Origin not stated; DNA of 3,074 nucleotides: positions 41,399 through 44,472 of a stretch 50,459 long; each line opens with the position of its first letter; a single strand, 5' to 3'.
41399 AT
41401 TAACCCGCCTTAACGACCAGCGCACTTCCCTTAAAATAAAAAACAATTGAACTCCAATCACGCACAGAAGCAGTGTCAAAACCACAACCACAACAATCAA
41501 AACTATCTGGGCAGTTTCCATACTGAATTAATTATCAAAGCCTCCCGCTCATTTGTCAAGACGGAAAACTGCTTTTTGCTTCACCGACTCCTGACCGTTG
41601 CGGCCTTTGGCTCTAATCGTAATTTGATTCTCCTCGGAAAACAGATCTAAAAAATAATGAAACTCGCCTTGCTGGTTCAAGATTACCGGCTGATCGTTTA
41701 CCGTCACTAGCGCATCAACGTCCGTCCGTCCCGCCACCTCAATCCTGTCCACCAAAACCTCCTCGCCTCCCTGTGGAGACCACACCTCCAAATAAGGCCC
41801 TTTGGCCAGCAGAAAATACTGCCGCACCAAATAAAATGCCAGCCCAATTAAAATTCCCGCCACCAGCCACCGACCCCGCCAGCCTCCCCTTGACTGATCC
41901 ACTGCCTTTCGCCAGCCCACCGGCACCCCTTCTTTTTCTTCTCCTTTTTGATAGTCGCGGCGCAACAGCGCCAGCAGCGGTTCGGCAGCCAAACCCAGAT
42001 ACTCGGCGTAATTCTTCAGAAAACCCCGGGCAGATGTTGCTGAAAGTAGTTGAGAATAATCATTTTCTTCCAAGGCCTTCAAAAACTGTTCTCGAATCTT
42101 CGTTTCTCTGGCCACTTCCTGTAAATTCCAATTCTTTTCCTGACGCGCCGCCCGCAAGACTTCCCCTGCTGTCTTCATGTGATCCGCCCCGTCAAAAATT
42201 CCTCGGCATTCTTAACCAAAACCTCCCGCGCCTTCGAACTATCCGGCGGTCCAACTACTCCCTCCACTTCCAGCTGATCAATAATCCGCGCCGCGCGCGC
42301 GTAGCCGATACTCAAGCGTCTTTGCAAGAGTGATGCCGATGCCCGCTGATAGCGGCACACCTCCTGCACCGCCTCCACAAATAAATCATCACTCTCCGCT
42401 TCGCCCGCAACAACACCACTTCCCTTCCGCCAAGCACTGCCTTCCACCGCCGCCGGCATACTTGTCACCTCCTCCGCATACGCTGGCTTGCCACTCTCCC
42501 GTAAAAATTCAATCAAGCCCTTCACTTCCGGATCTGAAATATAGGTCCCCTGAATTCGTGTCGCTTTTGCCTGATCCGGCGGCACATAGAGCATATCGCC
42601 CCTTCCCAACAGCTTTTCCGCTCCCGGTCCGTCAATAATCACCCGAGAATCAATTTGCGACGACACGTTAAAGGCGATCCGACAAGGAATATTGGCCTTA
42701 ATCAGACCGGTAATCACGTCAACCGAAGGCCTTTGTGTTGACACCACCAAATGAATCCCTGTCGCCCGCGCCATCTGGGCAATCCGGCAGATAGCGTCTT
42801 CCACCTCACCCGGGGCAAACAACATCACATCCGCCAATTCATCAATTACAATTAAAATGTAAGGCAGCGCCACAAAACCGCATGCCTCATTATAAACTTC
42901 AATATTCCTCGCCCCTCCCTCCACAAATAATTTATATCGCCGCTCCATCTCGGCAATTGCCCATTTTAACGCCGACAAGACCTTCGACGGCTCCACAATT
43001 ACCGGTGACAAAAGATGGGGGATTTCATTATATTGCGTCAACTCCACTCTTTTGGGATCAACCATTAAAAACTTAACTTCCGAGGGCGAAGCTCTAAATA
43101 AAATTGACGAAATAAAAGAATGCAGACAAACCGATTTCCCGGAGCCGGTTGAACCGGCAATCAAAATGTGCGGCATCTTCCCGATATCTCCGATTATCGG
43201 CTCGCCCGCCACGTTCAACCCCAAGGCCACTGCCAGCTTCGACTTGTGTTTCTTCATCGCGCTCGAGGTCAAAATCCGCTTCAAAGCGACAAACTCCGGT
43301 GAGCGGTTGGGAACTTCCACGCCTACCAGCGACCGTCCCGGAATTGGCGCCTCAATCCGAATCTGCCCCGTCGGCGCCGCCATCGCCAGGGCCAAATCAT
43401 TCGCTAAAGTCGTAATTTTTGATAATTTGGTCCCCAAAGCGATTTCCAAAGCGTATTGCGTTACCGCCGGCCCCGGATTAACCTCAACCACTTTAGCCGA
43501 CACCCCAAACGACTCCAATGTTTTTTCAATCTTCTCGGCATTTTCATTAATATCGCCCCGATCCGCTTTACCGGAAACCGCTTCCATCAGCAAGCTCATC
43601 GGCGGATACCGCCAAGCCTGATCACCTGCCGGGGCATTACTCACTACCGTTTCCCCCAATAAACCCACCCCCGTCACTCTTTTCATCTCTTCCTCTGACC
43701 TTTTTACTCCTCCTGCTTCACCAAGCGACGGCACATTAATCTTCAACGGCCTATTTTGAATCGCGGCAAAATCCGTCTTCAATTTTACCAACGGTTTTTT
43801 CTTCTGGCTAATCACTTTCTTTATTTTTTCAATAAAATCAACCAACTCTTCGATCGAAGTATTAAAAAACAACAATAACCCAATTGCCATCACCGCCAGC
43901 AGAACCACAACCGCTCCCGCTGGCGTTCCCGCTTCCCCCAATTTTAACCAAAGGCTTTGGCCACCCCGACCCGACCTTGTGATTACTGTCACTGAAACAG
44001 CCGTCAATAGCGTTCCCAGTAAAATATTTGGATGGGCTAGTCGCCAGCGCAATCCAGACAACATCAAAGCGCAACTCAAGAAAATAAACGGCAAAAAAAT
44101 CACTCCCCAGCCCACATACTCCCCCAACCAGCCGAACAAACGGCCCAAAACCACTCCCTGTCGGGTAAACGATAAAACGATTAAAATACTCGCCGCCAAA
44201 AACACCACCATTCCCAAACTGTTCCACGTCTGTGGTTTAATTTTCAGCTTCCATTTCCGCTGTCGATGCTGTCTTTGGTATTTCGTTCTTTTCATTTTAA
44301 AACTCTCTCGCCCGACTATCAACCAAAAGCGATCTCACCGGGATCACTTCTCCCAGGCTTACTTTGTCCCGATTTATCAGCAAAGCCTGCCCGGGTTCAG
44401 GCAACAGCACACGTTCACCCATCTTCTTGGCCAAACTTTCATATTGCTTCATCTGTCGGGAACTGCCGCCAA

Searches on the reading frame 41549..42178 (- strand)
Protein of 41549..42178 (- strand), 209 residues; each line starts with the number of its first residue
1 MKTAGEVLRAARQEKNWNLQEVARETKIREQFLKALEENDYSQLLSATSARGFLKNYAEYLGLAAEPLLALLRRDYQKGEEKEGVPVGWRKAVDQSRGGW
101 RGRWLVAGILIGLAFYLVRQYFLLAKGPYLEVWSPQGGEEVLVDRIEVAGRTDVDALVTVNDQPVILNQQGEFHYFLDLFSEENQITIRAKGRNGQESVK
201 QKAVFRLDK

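Call 74: search_protein_families(library=pfam, proteins=[window:41549-42178:-], max_evalue=0.01)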
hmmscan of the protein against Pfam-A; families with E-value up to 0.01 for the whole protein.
window:41549-42178:- (209 aa): 4 families
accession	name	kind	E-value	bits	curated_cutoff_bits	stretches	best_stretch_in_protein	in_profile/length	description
PF13413.12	HTH_25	-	7.4e-23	80.6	24.6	1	8-68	2-62/62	Helix-turn-helix domain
PF12844.13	HTH_19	-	2.1e-09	37.6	30.2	1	5-70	1-60/64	Helix-turn-helix domain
PF09136.16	Glucodextran_B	-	1.3e-08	35.1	27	1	128-205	1-80/83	Glucodextranase, domain B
PF01381.28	HTH_3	-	0.0065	16.9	23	0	8-40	1-33/55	Helix-turn-helix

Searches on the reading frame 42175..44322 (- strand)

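Call 74: search_protein_families(library=pfam, proteins=[window:42175-44322:-], max_evalue=0.01)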
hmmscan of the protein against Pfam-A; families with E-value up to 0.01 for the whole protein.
window:42175-44322:- (715 aa): 5 families
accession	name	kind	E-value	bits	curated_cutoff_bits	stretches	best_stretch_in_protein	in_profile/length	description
PF01580.24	FtsK_SpoIIIE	-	1.7e-61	207.9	24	1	347-534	2-221/221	FtsK/SpoIIIE family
PF17854.6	FtsK_alpha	-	1.8e-28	99.1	22.9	1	240-339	2-101/101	FtsK alpha domain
PF09397.16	FtsK_gamma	-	4.1e-26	90.9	30.6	1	643-703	2-62/63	Ftsk gamma domain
PF12846.13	AAA_10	-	0.0002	21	27.5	1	365-433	3-66/362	AAA-like domain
PF01935.23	DUF87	-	0.0039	17.8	23.2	1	384-500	24-101/220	Helicase HerA, central domain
